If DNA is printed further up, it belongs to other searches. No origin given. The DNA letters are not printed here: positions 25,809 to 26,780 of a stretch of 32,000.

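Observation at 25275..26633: Tandem paralogous acidic proteins of unknown function between the AOR and fdhD genes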

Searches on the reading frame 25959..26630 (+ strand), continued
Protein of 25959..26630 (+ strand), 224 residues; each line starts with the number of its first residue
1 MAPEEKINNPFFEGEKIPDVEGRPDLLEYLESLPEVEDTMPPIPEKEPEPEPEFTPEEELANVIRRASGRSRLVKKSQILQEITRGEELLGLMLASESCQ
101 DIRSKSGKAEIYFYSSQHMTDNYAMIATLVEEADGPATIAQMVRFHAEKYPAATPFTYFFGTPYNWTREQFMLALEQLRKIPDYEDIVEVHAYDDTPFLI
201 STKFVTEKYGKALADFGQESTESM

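Call 40: find_homologous_proteins(query=A2, max_evalue=0.001)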
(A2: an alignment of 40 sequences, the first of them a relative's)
Query A2 (40 sequences) (221 aa, profile of the alignment): 252 proteins with E <= 0.001 among 5706 candidates; the best 120 are listed.
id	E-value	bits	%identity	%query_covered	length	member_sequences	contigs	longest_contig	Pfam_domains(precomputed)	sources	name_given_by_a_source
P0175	1.3e-62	229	79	100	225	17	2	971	PF27264.1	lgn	-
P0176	1.6e-62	228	89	100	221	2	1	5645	PF27264.1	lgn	-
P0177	3.5e-62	227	50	84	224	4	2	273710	PF27264.1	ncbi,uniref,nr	ncbi:YdhW family putative oxidoreductase system protein [Brenneria tiliae]|uniref:YdhW family putati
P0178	4.0e-62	227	89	100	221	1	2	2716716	PF27264.1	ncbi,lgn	ncbi:UNVERIFIED_ORG: hypothetical protein FHU01_1240 [Citrobacter freundii]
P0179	4.6e-62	227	89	100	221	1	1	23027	PF27264.1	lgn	-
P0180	5.4e-62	227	91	88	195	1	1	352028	PF27264.1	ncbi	ncbi:YdhW family putative oxidoreductase system protein, partial [Citrobacter sp. wls826]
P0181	6.2e-62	227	89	100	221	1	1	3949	PF27264.1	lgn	-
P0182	6.6e-62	226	88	100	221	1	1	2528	PF27264.1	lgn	-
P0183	6.6e-62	226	88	100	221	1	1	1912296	PF27264.1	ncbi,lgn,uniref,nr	ncbi:YdhW family putative oxidoreductase system protein [Citrobacter braakii]|uniref:YdhW family put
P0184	6.6e-62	226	89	100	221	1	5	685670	PF27264.1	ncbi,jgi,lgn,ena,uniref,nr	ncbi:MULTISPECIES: YdhW family putative oxidoreductase system protein [Citrobacter]|jgi:hypothetical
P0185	7.1e-62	226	88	100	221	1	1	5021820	PF27264.1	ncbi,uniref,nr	ncbi:YdhW family putative oxidoreductase system protein [Citrobacter braakii]|uniref:YdhW family put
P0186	7.2e-62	226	88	100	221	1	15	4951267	PF27264.1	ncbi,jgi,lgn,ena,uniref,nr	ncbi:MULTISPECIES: YdhW family putative oxidoreductase system protein [Citrobacter]|jgi:hypothetical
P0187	7.3e-62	226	89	100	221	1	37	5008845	PF27264.1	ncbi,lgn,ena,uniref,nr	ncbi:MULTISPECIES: YdhW family putative oxidoreductase system protein [Citrobacter]|uniref:YdhW fami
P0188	7.3e-62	226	88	100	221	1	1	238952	PF27264.1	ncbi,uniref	ncbi:YdhW family putative oxidoreductase system protein [Citrobacter braakii]|uniref:YdhW family put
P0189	7.4e-62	226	88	100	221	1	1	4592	PF27264.1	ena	-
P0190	7.4e-62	226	89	100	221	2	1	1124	PF27264.1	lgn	-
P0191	7.8e-62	226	88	100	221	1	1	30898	PF27264.1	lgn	-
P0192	7.9e-62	226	89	100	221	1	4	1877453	PF27264.1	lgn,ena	-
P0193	8.1e-62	226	91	100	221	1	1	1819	PF27264.1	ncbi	-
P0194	8.1e-62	226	89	100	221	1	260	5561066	PF27264.1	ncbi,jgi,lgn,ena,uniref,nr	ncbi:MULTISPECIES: YdhW family putative oxidoreductase system protein [Citrobacter]|jgi:hypothetical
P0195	8.1e-62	226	89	100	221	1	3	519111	PF27264.1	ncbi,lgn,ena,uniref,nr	ncbi:YdhW family putative oxidoreductase system protein [Citrobacter sp. Cb004]|uniref:YdhW family p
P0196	8.1e-62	226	90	100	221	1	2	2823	PF27264.1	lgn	-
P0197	8.2e-62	226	89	100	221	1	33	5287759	PF27264.1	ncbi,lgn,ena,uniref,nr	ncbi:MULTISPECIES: YdhW family putative oxidoreductase system protein [Citrobacter]|uniref:YdhW fami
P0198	9.7e-62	226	90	100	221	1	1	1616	PF27264.1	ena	-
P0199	9.7e-62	226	90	88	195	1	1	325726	PF27264.1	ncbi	ncbi:hypothetical protein AS299_12190, partial [Citrobacter freundii]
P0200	1.0e-61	226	90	100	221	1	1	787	PF27264.1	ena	-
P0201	1.1e-61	226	89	100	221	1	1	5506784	PF27264.1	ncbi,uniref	ncbi:YdhW family putative oxidoreductase system protein [Citrobacter braakii]|uniref:YdhW family put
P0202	1.2e-61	226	89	100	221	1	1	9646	PF27264.1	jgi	jgi:hypothetical protein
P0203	1.2e-61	226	89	100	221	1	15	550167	PF27264.1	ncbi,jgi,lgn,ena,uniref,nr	ncbi:YdhW family putative oxidoreductase system protein [Citrobacter braakii]|jgi:hypothetical prote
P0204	1.3e-61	226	88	100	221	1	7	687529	PF27264.1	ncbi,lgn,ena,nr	ncbi:YdhW family putative oxidoreductase system protein [Citrobacter braakii]|nr:YdhW family putativ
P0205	1.3e-61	226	88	100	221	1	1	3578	PF27264.1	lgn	-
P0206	1.3e-61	226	88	100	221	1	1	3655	PF27264.1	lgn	-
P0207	1.3e-61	226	88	100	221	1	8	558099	PF27264.1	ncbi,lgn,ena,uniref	ncbi:YdhW family putative oxidoreductase system protein [Citrobacter braakii]|uniref:YdhW family put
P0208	1.3e-61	225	88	100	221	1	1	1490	PF27264.1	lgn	-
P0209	1.3e-61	225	91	100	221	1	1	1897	PF27264.1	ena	-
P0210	1.3e-61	225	89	96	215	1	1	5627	PF27264.1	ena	-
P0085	1.4e-61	225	100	100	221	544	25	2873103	PF27264.1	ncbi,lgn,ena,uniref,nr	ncbi:YdhW family putative oxidoreductase system protein [Citrobacter portucalensis]|uniref:YdhW fami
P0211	1.4e-61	225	88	100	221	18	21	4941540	PF27264.1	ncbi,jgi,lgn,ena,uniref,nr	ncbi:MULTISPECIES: YdhW family putative oxidoreductase system protein [Citrobacter]|uniref:YdhW fami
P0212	1.5e-61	225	88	100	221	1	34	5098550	PF27264.1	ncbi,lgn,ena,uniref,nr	ncbi:YdhW family putative oxidoreductase system protein [Citrobacter braakii]|uniref:Uncharacterized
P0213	1.7e-61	225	89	100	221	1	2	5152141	PF27264.1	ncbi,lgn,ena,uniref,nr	ncbi:YdhW family putative oxidoreductase system protein [Citrobacter sp. RHB35-C21]|uniref:YdhW fami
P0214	1.7e-61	225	90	100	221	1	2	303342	PF27264.1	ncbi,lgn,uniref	ncbi:YdhW family putative oxidoreductase system protein [Citrobacter braakii]|uniref:YdhW family put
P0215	1.8e-61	225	89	100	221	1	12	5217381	PF27264.1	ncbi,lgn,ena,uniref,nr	ncbi:YdhW family putative oxidoreductase system protein [Citrobacter braakii]|uniref:YdhW family put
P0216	1.8e-61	225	88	99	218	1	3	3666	PF27264.1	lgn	-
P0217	1.8e-61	225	88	100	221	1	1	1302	PF27264.1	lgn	-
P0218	1.9e-61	225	88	100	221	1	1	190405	PF27264.1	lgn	-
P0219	1.9e-61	225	88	100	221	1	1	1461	PF27264.1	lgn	-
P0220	1.9e-61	225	89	100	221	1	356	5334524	PF27264.1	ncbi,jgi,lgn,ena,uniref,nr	ncbi:YdhW family putative oxidoreductase system protein [Citrobacter sp. Cb008]|jgi:hypothetical pro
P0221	1.9e-61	225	89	100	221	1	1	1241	PF27264.1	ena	-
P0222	1.9e-61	225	88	100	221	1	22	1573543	PF27264.1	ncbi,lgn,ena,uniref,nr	ncbi:YdhW family putative oxidoreductase system protein [Citrobacter braakii]|uniref:YdhW family put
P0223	1.9e-61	225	88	100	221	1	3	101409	PF27264.1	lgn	-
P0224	2.0e-61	225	89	100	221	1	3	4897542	PF27264.1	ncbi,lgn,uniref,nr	ncbi:YdhW family putative oxidoreductase system protein [Citrobacter braakii]|uniref:YdhW family put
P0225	2.0e-61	225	88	100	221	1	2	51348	PF27264.1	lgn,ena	-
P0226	2.0e-61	225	88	100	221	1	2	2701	PF27264.1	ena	-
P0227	2.1e-61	225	88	100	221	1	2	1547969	PF27264.1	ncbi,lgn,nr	ncbi:TPA: YdhW family putative oxidoreductase system protein [Citrobacter braakii]|nr:YdhW family pu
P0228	2.3e-61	225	89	100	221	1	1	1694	PF27264.1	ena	-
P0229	2.3e-61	225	89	100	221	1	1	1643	PF27264.1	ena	-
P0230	2.3e-61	225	88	100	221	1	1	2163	PF27264.1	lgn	-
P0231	2.5e-61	225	88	100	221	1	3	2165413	PF27264.1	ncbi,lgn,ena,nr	ncbi:MAG: YdhW family putative oxidoreductase system protein [Citrobacter sp.]|nr:YdhW family putati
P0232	2.7e-61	224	88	100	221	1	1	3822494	PF27264.1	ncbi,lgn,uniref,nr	ncbi:YdhW family putative oxidoreductase system protein [Citrobacter braakii]|uniref:YdhW family put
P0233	2.8e-61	224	88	100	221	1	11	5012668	PF27264.1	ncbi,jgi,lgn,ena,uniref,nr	ncbi:YdhW family putative oxidoreductase system protein [Citrobacter braakii]|jgi:hypothetical prote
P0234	2.8e-61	224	88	100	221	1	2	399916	PF27264.1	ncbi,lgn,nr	ncbi:TPA: hypothetical protein GF082_12895 [Citrobacter braakii]|nr:hypothetical protein [Citrobacte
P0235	2.9e-61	224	93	100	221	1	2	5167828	PF27264.1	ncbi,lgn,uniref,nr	ncbi:YdhW family putative oxidoreductase system protein [Citrobacter freundii]|uniref:YdhW family pu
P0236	2.9e-61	224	89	100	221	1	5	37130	PF27264.1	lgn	-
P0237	2.9e-61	224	89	100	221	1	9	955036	PF27264.1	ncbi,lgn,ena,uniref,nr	ncbi:YdhW family putative oxidoreductase system protein [Citrobacter sp.]|uniref:YdhW family putativ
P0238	3.0e-61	224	81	100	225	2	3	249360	PF27264.1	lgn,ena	-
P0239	3.1e-61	224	88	100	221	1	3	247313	PF27264.1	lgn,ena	-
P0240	3.1e-61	224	89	100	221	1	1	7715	PF27264.1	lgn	-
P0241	4.0e-61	224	89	100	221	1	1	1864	PF27264.1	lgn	-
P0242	4.1e-61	224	88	100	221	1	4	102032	PF27264.1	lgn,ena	-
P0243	4.1e-61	224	89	100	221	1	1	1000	PF27264.1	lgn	-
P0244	4.1e-61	224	88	100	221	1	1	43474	PF27264.1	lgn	-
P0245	4.3e-61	224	88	100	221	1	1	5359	PF27264.1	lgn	-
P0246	4.6e-61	224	78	100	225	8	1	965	PF27264.1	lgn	-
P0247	5.0e-61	224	94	100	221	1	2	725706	PF27264.1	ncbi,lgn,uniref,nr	ncbi:YdhW family putative oxidoreductase system protein [Citrobacter portucalensis]|uniref:YdhW fami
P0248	5.4e-61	223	88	100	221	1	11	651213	PF27264.1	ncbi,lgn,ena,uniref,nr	ncbi:TPA: YdhW family putative oxidoreductase system protein [Citrobacter braakii]|uniref:YdhW famil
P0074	5.4e-61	223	53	97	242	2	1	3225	PF27264.1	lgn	-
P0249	5.7e-61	223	87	100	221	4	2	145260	PF27264.1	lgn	-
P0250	5.9e-61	223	94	100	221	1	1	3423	PF27264.1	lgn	-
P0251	6.1e-61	223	88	100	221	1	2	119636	PF27264.1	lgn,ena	-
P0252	6.5e-61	223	68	93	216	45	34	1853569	PF27264.1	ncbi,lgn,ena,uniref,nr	ncbi:TPA: YdhW family putative oxidoreductase system protein [Citrobacter freundii]|uniref:YdhW fami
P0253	6.6e-61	223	88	100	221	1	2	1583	PF27264.1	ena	-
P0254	6.7e-61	223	88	100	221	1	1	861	PF27264.1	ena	-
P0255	7.1e-61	223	88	100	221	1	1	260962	PF27264.1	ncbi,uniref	ncbi:YdhW family putative oxidoreductase system protein [Citrobacter braakii]|uniref:YdhW family put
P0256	8.0e-61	223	93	100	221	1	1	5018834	PF27264.1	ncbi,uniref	ncbi:YdhW family putative oxidoreductase system protein [Citrobacter portucalensis]|uniref:YdhW fami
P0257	8.0e-61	223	88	100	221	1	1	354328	PF27264.1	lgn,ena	-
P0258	8.1e-61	223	88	100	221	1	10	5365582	PF27264.1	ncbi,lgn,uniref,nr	ncbi:YdhW family putative oxidoreductase system protein [Citrobacter sp. RHBSTW-00424]|uniref:YdhW f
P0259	8.4e-61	223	88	100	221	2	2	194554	PF27264.1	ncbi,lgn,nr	ncbi:TPA: YdhW family putative oxidoreductase system protein [Citrobacter braakii]|nr:YdhW family pu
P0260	8.5e-61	223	67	100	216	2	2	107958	PF27264.1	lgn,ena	-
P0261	1.0e-60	223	79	100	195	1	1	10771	PF27264.1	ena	-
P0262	1.0e-60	223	68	100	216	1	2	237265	PF27264.1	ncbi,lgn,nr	ncbi:YdhW family putative oxidoreductase system protein [Citrobacter farmeri]|nr:YdhW family putativ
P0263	1.0e-60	223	88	100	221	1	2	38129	PF27264.1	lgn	-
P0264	1.1e-60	222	68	100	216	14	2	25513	PF27264.1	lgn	-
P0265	1.1e-60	222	88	100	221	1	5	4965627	PF27264.1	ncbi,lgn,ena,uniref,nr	ncbi:YdhW family putative oxidoreductase system protein [Citrobacter braakii]|uniref:YdhW family put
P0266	1.1e-60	222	88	100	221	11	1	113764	PF27264.1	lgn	-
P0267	1.2e-60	222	77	100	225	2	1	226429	PF27264.1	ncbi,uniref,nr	ncbi:YdhW family putative oxidoreductase system protein [Citrobacter sp. FP75]|uniref:YdhW family pu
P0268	1.2e-60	222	79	100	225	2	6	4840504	PF27264.1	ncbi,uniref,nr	ncbi:MAG: YdhW family putative oxidoreductase system protein [Citrobacter sp.]|uniref:YdhW family pu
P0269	1.2e-60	222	79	100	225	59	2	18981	PF27264.1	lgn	-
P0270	1.2e-60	222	68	100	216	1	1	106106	PF27264.1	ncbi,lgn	ncbi:TPA: YdhW family putative oxidoreductase system protein [Citrobacter freundii]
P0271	1.2e-60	222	90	100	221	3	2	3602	PF27264.1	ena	-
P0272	1.5e-60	222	90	100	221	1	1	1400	PF27264.1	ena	-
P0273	1.5e-60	222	78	100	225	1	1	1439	PF27264.1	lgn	-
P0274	1.6e-60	222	89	100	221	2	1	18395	PF27264.1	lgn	-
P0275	1.6e-60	222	88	100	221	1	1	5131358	PF27264.1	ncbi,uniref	ncbi:YdhW family putative oxidoreductase system protein [Citrobacter europaeus]|uniref:YdhW family p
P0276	1.8e-60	222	91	100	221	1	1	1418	PF27264.1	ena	-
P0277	2.0e-60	222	80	100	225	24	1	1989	PF27264.1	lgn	-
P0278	2.0e-60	222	89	100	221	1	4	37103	PF27264.1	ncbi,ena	-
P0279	2.0e-60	222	93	100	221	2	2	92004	PF27264.1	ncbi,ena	-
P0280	2.1e-60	222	68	100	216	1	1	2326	PF27264.1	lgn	-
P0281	2.2e-60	221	48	100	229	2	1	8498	PF27264.1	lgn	-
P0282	2.2e-60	221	67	100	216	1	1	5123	PF27264.1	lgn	-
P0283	2.3e-60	221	68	100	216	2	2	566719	PF27264.1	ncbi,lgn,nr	ncbi:TPA: YdhW family putative oxidoreductase system protein [Citrobacter amalonaticus]|nr:YdhW fami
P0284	2.4e-60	221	70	100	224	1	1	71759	PF27264.1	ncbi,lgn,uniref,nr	ncbi:hypothetical protein CJP72_23890 [Citrobacter sp. NCU1]|uniref:YdhW family putative oxidoreduct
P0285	2.5e-60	221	61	93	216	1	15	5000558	PF27264.1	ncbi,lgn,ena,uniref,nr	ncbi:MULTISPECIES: YdhW family putative oxidoreductase system protein [Escherichia]|uniref:YdhW fami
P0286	2.6e-60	221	61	93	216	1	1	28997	PF27264.1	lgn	-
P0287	2.6e-60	221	93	100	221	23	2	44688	PF27264.1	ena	-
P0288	2.6e-60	221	68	100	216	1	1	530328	PF27264.1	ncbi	ncbi:YdhW family putative oxidoreductase system protein [Citrobacter telavivensis]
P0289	2.6e-60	221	88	100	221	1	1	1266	PF27264.1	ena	-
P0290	2.7e-60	221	92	100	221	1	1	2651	PF27264.1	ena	-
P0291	2.8e-60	221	88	100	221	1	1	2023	PF27264.1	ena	-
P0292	2.8e-60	221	92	100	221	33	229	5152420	PF27264.1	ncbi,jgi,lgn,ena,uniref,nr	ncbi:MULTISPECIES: YdhW family putative oxidoreductase system protein [Citrobacter]|uniref:Uncharact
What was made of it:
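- Tried and rejected: The third homolog search, using a diverse alignment, was swamped by Citrobacter and Escherichia entries and added little (call 40).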

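Call 41: find_encoding_contigs(protein=P0091, flank=8000, max_places=2)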
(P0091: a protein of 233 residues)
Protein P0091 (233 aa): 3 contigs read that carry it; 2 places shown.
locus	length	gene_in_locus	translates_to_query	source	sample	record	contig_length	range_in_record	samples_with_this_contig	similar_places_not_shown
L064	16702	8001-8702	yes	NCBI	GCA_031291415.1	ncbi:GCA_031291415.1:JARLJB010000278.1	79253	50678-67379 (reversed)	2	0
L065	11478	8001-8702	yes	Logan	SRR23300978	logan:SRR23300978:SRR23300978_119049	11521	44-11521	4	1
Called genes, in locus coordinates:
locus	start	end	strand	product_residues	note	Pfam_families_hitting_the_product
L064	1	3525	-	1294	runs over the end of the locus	PF00989:PAS, PF08448:PAS_4, PF13426:PAS_9, PF08447:PAS_3, PF08447:PAS_3, PF00989:PAS, PF08447:PAS_3, PF08448:PAS_4, +8 more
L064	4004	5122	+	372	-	PF04055:Radical_SAM, PF06463:Mob_synth_C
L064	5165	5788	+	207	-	PF13237:Fer4_10 (weak), PF13247:Fer4_11, PF12838:Fer4_7 (weak), PF13187:Fer4_9 (weak), PF25160:LdpA_Fe-S-bd (weak), PF00037:Fer4 (weak), PF13237:Fer4_10, PF00037:Fer4, +7 more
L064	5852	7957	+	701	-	PF02730:AFOR_N, PF01314:AFOR_C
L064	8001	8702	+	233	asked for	PF27264:YdhW_C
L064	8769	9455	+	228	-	PF12838:Fer4_7 (faint), PF13484:Fer4_16 (faint), PF00037:Fer4 (faint), PF13237:Fer4_10 (weak), PF13247:Fer4_11, PF13187:Fer4_9 (weak), PF25160:LdpA_Fe-S-bd (weak), PF12837:Fer4_6 (weak), +1 more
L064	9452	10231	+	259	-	PF01292:Ni_hydr_CYTB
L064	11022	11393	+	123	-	-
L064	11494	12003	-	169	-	PF01625:PMSR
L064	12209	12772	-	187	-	-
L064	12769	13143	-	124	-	PF03330:DPBB_1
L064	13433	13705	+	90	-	-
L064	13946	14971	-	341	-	PF00348:polyprenyl_synt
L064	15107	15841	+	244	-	PF02475:TRM5-TYW2_MTfase (weak), PF01135:PCMT (weak), PF02384:N6_Mtase (weak), PF05175:MTS, PF13847:Methyltransf_31, PF13649:Methyltransf_25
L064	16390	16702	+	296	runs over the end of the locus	PF02091:tRNA-synt_2e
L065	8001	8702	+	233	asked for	PF27264:YdhW_C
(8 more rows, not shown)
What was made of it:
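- On YdhW_C domain (Pfam PF27264): The family name appears in call 41.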

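Call 42: find_encoding_contigs(protein=P0100, flank=8000, max_places=2)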
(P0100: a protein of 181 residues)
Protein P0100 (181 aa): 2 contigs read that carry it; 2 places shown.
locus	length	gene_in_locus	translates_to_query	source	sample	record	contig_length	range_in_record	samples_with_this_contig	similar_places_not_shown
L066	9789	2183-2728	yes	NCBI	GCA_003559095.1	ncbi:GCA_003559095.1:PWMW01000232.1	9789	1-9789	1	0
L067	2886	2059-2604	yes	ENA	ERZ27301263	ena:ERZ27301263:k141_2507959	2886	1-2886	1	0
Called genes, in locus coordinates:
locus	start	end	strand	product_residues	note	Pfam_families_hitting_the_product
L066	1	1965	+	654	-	?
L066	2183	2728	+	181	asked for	PF27264:YdhW_C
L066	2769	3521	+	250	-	PF02634:FdhD-NarQ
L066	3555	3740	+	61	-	PF02416:TatA_B_E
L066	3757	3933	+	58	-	PF02416:TatA_B_E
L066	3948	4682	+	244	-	PF00902:TatC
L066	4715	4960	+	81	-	PF02416:TatA_B_E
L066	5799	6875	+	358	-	-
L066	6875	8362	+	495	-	PF00534:Glycos_transf_1 (weak)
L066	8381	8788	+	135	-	PF00903:Glyoxalase, PF13669:Glyoxalase_4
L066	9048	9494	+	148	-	PF01475:FUR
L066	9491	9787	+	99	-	?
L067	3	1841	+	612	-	?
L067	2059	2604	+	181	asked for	PF27264:YdhW_C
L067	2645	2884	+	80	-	?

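Call 43: find_encoding_contigs(protein=P0156, flank=8000, max_places=1)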
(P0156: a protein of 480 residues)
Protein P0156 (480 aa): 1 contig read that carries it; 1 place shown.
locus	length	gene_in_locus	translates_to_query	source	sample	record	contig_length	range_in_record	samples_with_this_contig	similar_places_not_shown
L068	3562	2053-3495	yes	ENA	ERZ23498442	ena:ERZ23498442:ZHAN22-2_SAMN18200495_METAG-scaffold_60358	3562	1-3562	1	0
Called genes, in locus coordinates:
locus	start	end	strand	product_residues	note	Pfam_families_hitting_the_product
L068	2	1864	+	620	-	?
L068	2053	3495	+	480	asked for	PF27264:YdhW_C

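Call 44: find_encoding_contigs(protein=P0078, flank=8000, max_places=1)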
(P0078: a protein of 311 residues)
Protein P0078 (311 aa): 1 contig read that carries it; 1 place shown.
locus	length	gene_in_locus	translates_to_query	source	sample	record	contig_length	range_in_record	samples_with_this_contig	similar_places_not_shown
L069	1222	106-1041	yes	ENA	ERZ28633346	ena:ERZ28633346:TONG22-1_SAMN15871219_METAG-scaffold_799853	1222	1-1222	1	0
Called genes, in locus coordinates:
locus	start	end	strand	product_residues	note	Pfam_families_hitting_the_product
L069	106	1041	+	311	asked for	PF27264:YdhW_C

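Call 45: find_encoding_contigs(protein=P0173, flank=8000, max_places=1)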
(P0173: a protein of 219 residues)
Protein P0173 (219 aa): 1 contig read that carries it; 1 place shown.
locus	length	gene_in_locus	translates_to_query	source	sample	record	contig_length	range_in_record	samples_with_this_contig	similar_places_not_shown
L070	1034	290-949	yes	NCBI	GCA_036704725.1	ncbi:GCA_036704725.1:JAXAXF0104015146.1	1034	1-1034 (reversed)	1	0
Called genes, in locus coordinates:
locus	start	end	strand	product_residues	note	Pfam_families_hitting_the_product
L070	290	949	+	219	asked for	PF27264:YdhW_C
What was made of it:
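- Tried and rejected: Family members with hydrophobic N-termini (P0078, P0173) were checked as possible evidence for an exported W. They sit on contigs of about 1 kb with no context and were set aside (calls 44, 45).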

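Call 46: find_encoding_contigs(protein=P0114, flank=8000, max_places=1)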
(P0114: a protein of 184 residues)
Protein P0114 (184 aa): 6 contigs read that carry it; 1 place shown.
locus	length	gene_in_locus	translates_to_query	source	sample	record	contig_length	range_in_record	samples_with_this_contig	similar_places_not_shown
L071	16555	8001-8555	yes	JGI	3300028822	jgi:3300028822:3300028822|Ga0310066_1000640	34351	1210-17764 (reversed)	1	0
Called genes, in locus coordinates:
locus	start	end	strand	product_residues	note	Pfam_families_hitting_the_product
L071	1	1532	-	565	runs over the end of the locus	PF07992:Pyr_redox_2, PF13738:Pyr_redox_3 (faint), PF13434:Lys_Orn_oxgnase (weak), PF00070:Pyr_redox, PF02852:Pyr_redox_dim, PF00581:Rhodanese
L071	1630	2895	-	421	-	PF04143:Sulf_transp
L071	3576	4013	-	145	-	PF02639:DUF188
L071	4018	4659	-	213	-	PF00174:Oxidored_molyb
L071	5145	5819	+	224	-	PF13237:Fer4_10, PF13247:Fer4_11, PF12838:Fer4_7, PF13187:Fer4_9, PF25160:LdpA_Fe-S-bd, PF00037:Fer4, PF12797:Fer4_2 (weak), PF12837:Fer4_6 (weak), +5 more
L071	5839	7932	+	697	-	PF02730:AFOR_N, PF01314:AFOR_C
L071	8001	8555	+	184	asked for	PF27264:YdhW_C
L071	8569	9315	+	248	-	PF02634:FdhD-NarQ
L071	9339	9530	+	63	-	PF02416:TatA_B_E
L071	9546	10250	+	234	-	PF00902:TatC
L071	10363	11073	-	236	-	PF01925:TauE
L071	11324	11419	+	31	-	-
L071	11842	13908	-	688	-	PF02743:dCache_1, PF22673:MCP-like_PDC_1, PF06103:DUF948 (faint), PF00672:HAMP (weak), PF00015:MCPsignal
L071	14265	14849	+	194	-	PF13489:Methyltransf_23, PF08241:Methyltransf_11, PF08242:Methyltransf_12, PF13649:Methyltransf_25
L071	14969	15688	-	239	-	PF05368:NmrA, PF13460:NAD_binding_10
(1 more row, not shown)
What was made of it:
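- FdhD and TatA/TatC genes are repeatedly in the same operon, even with tail-less 181-184 aa W proteins (calls 42, 46).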

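Call 79: find_encoding_contigs(protein=P0104, flank=5000, max_places=1)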
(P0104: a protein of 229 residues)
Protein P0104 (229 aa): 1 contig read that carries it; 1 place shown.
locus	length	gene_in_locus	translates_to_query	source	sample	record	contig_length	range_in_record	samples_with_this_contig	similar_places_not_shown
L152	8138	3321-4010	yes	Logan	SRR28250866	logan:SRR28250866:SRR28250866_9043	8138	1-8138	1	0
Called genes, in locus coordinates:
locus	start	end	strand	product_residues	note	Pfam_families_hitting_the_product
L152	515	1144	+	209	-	PF13187:Fer4_9 (faint), PF14697:Fer4_21 (faint), PF13534:Fer4_17 (faint), PF13237:Fer4_10 (weak), PF13247:Fer4_11, PF12838:Fer4_7 (weak), PF13237:Fer4_10 (weak), PF00037:Fer4 (weak), +7 more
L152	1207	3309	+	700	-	PF02730:AFOR_N, PF01314:AFOR_C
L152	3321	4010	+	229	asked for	PF27264:YdhW_C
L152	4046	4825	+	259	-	PF12838:Fer4_7 (weak), PF13247:Fer4_11, PF13187:Fer4_9 (weak), PF13237:Fer4_10 (weak), PF00037:Fer4 (weak), PF12797:Fer4_2 (weak), PF12837:Fer4_6 (weak)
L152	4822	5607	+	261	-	PF01292:Ni_hydr_CYTB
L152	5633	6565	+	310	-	PF27195:YdhT_N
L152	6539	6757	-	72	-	-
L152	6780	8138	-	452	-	?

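Call 80: find_encoding_contigs(protein=P0112, flank=5000, max_places=1)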
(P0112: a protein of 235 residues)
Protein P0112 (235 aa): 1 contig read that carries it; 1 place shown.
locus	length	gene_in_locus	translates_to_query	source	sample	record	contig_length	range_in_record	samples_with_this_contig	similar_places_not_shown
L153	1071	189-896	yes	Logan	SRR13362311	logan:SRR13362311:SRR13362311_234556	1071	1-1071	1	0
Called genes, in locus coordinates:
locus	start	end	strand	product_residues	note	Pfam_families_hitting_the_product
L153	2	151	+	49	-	?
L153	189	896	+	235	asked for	PF27264:YdhW_C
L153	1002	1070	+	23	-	?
